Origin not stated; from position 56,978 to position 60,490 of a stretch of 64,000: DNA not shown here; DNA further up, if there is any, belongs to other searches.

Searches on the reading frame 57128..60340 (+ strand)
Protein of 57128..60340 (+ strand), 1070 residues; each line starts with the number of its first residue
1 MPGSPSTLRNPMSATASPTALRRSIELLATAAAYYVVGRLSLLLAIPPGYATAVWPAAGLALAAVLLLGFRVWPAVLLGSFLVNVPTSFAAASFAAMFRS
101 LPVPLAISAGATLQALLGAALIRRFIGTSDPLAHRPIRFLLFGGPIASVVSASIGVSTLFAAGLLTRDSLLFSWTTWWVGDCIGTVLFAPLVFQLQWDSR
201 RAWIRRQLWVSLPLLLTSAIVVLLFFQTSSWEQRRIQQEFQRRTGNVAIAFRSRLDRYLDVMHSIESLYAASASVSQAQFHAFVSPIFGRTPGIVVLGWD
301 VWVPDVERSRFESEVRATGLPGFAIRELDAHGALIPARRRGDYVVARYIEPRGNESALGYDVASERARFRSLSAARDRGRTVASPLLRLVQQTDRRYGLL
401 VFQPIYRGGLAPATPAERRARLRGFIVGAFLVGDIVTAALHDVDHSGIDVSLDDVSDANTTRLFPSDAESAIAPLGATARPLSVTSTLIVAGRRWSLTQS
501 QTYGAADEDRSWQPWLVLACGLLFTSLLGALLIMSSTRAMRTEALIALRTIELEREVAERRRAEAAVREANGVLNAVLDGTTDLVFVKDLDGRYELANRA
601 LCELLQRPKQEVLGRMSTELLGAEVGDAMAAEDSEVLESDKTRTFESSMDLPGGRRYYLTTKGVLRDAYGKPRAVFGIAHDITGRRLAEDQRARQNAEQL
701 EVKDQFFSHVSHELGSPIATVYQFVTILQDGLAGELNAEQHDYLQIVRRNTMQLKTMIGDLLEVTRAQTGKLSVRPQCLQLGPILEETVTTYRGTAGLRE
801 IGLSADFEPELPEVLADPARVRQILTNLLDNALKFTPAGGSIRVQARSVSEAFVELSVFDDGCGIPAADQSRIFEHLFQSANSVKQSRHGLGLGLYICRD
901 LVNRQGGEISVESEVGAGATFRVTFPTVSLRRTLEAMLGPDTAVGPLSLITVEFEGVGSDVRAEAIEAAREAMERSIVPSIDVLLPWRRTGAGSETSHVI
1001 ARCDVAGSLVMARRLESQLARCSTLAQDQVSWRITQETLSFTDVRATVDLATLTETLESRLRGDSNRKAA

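Call 53: search_protein_families(library=pfam, proteins=[window:57128-60340:+], max_evalue=0.0001)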
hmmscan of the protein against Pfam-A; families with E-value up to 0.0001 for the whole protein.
window:57128-60340:+ (1070 aa): 7 families
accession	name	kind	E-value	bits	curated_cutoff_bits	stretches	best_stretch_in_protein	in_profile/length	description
PF03924.19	CHASE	-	8.8e-43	146.7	25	1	274-463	2-187/189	CHASE domain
PF02518.31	HATPase_c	-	1.1e-28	100.3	26.4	1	817-927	2-109/111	Histidine kinase-, DNA gyrase B-, and HSP90-like ATPase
PF05231.19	MASE1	-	2.9e-24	86.1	29.8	1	28-228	3-205/299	MASE1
PF08448.16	PAS_4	-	1.9e-20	73.5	23.1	1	578-686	1-109/110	PAS fold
PF00512.31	HisKA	-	9.9e-13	48.4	26.9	1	703-770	2-66/66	His Kinase A (phospho-acceptor) domain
PF00989.32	PAS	-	1.1e-07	32.3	22.6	1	575-682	4-113/113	PAS fold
PF13426.13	PAS_9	-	2.2e-05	25.1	27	1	584-683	3-102/103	PAS domain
